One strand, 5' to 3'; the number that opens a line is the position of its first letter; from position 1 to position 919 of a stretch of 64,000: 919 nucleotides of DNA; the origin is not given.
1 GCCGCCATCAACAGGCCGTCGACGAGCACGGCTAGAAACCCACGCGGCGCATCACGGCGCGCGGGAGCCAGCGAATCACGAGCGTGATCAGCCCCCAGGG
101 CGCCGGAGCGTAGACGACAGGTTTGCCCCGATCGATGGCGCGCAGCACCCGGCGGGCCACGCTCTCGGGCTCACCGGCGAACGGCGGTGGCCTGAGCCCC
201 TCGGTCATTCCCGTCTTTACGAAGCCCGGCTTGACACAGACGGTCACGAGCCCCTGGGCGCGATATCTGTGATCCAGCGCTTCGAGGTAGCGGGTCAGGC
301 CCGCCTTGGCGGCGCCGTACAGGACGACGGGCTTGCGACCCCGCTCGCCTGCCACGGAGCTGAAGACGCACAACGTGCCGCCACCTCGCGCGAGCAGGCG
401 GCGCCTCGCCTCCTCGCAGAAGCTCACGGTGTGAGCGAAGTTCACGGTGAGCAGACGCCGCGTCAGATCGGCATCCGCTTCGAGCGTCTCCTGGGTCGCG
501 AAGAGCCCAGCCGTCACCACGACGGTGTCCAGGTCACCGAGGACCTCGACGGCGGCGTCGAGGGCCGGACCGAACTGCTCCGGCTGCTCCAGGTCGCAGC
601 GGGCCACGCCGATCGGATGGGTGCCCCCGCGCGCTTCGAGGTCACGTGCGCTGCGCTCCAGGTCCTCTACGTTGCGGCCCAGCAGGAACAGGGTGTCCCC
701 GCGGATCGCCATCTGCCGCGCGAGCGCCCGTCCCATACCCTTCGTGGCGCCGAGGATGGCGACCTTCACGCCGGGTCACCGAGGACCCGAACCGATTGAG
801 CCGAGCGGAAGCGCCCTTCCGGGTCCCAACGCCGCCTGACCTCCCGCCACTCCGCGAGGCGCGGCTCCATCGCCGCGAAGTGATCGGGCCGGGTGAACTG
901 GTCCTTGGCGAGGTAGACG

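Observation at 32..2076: DprE1/DprE2-like epimerase pair in a diderm genome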

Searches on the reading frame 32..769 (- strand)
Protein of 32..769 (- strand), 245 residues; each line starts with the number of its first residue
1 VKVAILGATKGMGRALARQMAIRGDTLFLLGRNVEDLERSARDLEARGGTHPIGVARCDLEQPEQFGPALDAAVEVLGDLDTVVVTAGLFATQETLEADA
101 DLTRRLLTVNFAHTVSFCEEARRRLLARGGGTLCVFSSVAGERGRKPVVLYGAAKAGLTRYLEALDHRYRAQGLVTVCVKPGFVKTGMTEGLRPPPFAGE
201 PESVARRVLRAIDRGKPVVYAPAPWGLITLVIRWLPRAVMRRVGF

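Call 3: search_protein_families(library=pfam, proteins=[window:32-769:-])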
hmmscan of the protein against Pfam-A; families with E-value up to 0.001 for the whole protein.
window:32-769:- (245 aa): 4 families
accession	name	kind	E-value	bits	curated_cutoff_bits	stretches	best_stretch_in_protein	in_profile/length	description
PF00106.31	adh_short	-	3.8e-33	115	26.6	1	3-193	3-191/195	short chain dehydrogenase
PF13561.12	adh_short_C2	-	3.6e-25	89.4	27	1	7-193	1-185/236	Enoyl-(Acyl carrier protein) reductase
PF08659.16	KR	-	4.9e-12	46.6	22.6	1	5-184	5-178/180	KR domain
PF01370.27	Epimerase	-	7.6e-05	22.7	20.9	1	4-220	2-201/240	NAD dependent epimerase/dehydratase family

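Call 4: search_protein_families(library=ncbifam, proteins=[window:32-769:-], max_evalue=0.01)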
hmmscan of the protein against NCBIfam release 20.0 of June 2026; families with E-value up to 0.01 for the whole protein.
window:32-769:- (245 aa): 213 families (the best 25 are shown)
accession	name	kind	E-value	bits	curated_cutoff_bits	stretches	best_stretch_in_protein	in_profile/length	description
NF005489.0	PRK07102.1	equivalog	3.8e-62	210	267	1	2-243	3-241/243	SDR family oxidoreductase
NF053786.1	DcplherypntRedDprE2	equivalog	3.6e-41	141.5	250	1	3-243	11-250/252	decaprenylphospho-beta-D-erythro-pentofuranosid-2-ulose 2-reductase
NF006099.0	PRK08251.1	equivalog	4.3e-34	117.8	253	1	2-243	6-249/250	SDR family oxidoreductase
NF005437.0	PRK07024.1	equivalog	2.1e-32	112.6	266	1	2-240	6-243/259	SDR family oxidoreductase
NF005878.0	PRK07825.1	subfamily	1.5e-30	106.5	287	1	2-242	11-247/278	short chain dehydrogenase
NF005559.1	PRK07231.1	subfamily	2.9e-28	99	215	1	4-193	7-195/249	glucose 1-dehydrogenase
NF004110.0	PRK05599.1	equivalog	5.3e-28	98.2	362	1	2-243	2-244/246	SDR family oxidoreductase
NF004825.0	PRK06181.1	equivalog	5.4e-25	88.2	215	1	3-189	9-193/268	SDR family oxidoreductase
NF009466.0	PRK12826.1-2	subfamily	7.3e-25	87.9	222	1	2-190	5-193/248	3-oxoacyl-ACP reductase FabG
NF052558.1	MBtsdlDhBudC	equivalog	1.3e-22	80.6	270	1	3-192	6-190/250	meso-2,3-butanediol dehydrogenase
TIGR01830.1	3oxo_ACP_reduc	equivalog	2.2e-22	80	297.75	1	5-193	3-190/239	3-oxoacyl-[acyl-carrier-protein] reductase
NF005495.0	PRK07109.1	subfamily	2.2e-22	79.8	264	1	3-216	11-232/334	SDR family oxidoreductase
TIGR03971.1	SDR_subfam_1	subfamily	3.7e-22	78.9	300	1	5-190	8-204/271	mycofactocin-coupled SDR family oxidoreductase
NF004198.0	PRK05653.1-3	equivalog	3.8e-22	79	296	1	3-192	10-197/248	3-oxoacyl-ACP reductase FabG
NF004778.0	PRK06124.1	equivalog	1.4e-21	77.1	303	1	4-188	14-197/256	SDR family oxidoreductase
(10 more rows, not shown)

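Call 6: search_solved_structures(query=window:32-769:-, show_alignments=1)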
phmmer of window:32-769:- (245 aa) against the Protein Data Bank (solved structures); distinct sequences matched with E-value up to 0.001: 478 (the best 60 are shown).
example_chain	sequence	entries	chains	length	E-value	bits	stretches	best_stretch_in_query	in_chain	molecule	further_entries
21gq_C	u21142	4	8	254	7.3e-24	87.7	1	3-243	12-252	Decaprenylphosphoryl-2-keto-beta-D-erythro-pentose reductase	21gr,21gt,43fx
2ph3_A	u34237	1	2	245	2.7e-18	69.5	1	2-193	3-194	3-oxoacyl-[acyl carrier protein] reductase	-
6ci9_A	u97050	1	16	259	1.4e-17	67.2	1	4-192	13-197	3-oxoacyl-[acyl-carrier-protein] reductase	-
6ci8_A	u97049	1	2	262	1.4e-17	67.2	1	4-192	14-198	3-oxoacyl-[acyl-carrier-protein] reductase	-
1vl8_A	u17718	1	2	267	1.6e-17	67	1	5-196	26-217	Gluconate 5-dehydrogenase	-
6tq8_A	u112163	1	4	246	1.3e-16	64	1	4-197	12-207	enzyme subunit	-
4cql_B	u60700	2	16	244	3.5e-16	62.6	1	4-194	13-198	CARBONYL REDUCTASE FAMILY MEMBER 4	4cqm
2jah_A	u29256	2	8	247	4.9e-16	62.1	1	3-189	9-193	CLAVULANIC ACID DEHYDROGENASE | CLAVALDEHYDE DEHYDROGENASE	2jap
4j2h_A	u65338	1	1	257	6e-16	61.8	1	4-192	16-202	Short chain alcohol dehydrogenase-related dehydrogenase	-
2p68_A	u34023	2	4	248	9.7e-16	61.1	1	5-192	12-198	3-oxoacyl-[acyl-carrier-protein] reductase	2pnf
2hq1_A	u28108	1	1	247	2.4e-15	59.8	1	4-192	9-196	Glucose/ribitol dehydrogenase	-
6tq3_A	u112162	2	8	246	3.9e-15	59.1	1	4-197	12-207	Enzyme subunit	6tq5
4weo_A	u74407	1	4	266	6.9e-15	58.3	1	5-203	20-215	Putative acetoin(Diacetyl) reductase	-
9fe6_A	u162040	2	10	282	2.1e-14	56.7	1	4-230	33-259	SDR family oxidoreductase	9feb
3emk_A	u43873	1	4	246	2.2e-14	56.7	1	2-193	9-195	GLUCOSE/RIBITOL DEHYDROGENASE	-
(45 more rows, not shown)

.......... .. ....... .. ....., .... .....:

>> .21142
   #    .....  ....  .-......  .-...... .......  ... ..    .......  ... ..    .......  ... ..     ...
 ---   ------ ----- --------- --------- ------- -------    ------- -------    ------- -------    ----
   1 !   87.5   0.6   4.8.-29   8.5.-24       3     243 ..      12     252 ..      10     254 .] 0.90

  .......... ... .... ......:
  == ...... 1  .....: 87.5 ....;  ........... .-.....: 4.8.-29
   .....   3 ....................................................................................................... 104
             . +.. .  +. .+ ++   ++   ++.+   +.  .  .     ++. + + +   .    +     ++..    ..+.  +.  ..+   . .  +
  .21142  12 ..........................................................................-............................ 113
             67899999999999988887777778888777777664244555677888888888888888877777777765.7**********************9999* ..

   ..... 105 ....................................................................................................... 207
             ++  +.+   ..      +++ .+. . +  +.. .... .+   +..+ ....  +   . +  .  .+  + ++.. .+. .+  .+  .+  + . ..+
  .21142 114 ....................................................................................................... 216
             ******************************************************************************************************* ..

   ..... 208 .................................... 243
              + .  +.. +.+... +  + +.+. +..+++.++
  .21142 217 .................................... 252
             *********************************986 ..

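Call 10: find_encoding_contigs(protein=window:32-769:-, flank=10000, max_places=6)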
Protein window:32-769:- (245 aa): no gene with exactly this product is on record in the collection.
